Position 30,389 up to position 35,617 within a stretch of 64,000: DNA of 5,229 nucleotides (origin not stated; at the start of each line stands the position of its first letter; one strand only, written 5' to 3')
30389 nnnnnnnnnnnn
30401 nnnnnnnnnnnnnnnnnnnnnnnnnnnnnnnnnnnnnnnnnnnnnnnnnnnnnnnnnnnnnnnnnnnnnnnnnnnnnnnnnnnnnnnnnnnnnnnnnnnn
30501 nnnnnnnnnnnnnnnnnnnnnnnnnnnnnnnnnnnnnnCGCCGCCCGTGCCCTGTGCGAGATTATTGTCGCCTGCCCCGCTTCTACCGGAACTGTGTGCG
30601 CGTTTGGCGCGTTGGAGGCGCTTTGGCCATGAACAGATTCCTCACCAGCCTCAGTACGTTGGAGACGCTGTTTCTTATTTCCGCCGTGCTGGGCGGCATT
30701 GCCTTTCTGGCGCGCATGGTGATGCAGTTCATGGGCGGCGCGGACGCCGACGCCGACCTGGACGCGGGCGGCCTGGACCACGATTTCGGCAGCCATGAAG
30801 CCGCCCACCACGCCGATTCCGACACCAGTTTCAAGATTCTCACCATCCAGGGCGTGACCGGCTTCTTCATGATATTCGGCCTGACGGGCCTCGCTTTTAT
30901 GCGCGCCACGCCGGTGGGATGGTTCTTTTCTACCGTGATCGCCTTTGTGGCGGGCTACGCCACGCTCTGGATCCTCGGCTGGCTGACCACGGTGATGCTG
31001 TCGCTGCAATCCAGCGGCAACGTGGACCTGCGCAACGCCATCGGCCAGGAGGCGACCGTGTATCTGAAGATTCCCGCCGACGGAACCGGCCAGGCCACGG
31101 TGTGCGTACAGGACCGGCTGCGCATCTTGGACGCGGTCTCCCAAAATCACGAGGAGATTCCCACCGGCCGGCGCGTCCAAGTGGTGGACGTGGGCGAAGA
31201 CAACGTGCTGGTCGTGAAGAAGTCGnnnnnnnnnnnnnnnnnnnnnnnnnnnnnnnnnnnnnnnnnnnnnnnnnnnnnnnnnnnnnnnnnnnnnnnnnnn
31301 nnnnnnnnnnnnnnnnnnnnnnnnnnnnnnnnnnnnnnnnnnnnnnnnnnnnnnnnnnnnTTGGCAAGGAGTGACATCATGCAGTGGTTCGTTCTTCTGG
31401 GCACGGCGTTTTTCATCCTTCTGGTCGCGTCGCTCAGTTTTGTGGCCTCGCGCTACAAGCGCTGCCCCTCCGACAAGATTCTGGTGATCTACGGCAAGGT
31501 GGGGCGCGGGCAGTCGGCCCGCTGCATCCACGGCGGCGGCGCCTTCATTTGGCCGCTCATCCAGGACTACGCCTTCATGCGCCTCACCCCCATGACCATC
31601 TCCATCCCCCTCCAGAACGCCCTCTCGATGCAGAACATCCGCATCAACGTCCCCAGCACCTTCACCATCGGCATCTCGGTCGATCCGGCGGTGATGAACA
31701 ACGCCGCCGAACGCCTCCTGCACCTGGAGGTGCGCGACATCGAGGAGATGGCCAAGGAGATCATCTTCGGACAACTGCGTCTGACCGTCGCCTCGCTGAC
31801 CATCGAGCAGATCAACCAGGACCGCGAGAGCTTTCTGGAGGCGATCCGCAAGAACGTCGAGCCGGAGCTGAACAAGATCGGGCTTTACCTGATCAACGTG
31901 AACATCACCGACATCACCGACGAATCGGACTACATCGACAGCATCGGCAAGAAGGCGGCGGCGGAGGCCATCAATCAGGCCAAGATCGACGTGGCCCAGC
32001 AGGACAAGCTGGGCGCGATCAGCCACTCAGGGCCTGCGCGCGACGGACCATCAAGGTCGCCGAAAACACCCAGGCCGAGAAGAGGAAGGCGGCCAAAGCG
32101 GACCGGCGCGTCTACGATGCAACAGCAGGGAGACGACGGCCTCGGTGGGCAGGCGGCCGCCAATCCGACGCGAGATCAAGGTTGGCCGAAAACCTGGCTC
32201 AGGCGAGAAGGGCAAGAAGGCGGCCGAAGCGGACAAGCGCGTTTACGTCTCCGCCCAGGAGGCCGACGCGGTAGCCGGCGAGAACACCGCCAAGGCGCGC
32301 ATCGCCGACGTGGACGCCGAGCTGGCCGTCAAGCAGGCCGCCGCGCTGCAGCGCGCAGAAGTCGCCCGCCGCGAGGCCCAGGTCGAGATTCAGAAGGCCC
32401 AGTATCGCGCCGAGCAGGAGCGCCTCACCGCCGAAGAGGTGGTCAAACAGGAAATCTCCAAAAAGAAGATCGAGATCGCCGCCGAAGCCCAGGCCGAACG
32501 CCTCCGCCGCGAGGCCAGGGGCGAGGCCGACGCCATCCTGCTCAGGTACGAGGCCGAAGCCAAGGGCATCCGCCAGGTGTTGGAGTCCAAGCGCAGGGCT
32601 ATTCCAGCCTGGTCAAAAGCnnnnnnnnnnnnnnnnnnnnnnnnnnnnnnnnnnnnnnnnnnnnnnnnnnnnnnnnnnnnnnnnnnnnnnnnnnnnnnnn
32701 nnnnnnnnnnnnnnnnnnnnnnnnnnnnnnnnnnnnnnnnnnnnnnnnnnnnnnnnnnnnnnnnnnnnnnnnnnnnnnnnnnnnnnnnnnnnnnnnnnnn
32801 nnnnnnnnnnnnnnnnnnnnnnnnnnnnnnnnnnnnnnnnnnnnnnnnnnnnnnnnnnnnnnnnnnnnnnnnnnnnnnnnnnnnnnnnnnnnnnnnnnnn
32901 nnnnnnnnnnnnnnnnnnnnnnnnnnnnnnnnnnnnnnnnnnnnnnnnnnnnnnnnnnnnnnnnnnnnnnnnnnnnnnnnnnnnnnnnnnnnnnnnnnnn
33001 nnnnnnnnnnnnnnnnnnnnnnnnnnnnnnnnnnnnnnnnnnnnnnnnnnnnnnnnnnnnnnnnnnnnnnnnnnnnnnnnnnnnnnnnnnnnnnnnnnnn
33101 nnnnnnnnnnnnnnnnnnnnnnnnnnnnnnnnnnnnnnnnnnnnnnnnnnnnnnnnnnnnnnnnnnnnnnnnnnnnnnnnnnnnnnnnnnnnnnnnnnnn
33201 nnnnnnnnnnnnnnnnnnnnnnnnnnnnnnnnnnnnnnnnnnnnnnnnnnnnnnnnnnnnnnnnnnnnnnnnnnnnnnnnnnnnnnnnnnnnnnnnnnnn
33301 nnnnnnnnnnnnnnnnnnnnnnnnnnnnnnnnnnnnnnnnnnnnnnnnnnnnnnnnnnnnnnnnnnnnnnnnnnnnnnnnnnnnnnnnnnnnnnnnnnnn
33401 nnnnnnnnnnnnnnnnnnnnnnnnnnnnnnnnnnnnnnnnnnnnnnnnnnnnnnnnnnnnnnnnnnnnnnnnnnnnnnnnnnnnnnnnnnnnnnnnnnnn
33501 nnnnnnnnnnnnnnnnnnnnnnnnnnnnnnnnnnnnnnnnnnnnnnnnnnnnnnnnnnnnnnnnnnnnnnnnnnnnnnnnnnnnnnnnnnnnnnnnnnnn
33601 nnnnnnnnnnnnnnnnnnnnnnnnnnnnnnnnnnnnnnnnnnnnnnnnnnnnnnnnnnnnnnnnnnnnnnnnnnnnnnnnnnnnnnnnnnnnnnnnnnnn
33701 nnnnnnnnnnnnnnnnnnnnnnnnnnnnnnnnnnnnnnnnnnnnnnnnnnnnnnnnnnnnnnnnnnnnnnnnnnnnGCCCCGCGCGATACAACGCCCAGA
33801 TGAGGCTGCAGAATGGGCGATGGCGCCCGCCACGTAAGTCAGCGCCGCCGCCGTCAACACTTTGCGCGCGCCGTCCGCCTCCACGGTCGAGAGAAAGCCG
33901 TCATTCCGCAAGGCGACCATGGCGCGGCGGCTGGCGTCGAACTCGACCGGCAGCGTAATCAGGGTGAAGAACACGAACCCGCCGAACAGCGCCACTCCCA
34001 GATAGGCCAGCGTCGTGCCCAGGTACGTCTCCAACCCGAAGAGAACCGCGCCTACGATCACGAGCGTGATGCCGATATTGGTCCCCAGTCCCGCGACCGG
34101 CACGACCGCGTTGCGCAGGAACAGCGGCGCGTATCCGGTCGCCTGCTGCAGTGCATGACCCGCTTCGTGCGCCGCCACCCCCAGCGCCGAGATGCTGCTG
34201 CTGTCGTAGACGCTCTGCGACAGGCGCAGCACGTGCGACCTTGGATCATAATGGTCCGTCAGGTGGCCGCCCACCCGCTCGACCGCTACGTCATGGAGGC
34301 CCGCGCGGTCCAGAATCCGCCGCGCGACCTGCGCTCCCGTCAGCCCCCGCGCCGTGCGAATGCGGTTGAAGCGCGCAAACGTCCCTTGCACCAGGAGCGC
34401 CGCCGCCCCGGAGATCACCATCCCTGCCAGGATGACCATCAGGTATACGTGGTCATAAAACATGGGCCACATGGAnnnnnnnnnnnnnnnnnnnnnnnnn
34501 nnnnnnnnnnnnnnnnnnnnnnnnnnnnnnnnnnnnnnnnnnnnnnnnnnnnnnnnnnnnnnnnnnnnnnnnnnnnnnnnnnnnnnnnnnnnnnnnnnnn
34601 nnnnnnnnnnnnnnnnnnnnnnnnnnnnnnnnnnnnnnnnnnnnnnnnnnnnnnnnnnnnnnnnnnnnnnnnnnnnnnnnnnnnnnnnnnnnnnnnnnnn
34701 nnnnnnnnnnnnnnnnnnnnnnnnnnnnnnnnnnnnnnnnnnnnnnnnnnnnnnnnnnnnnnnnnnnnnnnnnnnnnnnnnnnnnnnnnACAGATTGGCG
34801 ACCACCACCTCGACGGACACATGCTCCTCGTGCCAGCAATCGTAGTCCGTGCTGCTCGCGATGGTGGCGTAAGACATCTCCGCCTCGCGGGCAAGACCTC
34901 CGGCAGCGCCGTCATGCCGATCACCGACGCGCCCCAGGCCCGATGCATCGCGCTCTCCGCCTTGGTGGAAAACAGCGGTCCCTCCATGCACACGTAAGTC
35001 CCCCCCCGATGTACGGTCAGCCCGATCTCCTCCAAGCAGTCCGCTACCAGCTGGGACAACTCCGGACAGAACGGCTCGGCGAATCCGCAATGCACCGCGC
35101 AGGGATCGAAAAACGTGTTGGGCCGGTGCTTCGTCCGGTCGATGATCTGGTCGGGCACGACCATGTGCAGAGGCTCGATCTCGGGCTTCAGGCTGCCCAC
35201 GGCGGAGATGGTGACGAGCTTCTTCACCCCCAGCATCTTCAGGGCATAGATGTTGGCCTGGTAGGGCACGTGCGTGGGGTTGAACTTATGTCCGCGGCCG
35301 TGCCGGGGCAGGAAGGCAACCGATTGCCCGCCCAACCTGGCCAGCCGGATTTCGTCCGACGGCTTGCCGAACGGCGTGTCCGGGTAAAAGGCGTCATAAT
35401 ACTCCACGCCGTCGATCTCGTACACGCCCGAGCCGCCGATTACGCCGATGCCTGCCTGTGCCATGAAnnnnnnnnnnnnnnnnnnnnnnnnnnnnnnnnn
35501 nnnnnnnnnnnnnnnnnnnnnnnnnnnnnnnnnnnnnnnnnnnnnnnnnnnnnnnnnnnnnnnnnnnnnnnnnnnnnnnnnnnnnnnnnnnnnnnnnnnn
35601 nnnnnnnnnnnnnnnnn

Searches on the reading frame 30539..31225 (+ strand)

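Call 25: search_protein_families(library=pfam, proteins=[window:30539-31225:+], max_evalue=0.001)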
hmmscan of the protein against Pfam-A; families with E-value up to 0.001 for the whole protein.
window:30539-31225:+ (229 aa): 1 family
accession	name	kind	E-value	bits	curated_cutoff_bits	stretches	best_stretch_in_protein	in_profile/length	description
PF01957.25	NfeD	-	0.00013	22.5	29.1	0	168-228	5-57/57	NfeD-like C-terminal, partner-binding domain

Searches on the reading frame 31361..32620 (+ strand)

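Call 25: search_protein_families(library=pfam, proteins=[window:31361-32620:+], max_evalue=0.001)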
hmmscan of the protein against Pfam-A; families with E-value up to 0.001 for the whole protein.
window:31361-32620:+ (420 aa): 1 family
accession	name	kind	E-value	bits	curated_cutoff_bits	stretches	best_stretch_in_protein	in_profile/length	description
PF01145.31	Band_7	-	2.7e-29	102.9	23.6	1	37-216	5-176/176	SPFH domain / Band 7 family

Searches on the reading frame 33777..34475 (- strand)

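Call 26: search_protein_families(library=pfam, proteins=[window:33777-34475:-], max_evalue=0.001)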
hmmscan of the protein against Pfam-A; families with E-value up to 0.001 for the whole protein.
window:33777-34475:- (233 aa): 1 family
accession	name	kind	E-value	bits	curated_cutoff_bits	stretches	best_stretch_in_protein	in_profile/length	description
PF04298.18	Zn_peptidase_2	-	1.7e-77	260.3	27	1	11-220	1-205/218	Putative neutral zinc metallopeptidase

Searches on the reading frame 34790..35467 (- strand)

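Call 26: search_protein_families(library=pfam, proteins=[window:34790-35467:-], max_evalue=0.001)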
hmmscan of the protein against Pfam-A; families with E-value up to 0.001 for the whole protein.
window:34790-35467:- (226 aa): 1 family
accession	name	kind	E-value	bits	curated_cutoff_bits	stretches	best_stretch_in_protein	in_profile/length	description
PF01048.26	PNP_UDP_1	-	5.3e-37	127.9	25.1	1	7-197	2-186/233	Phosphorylase superfamily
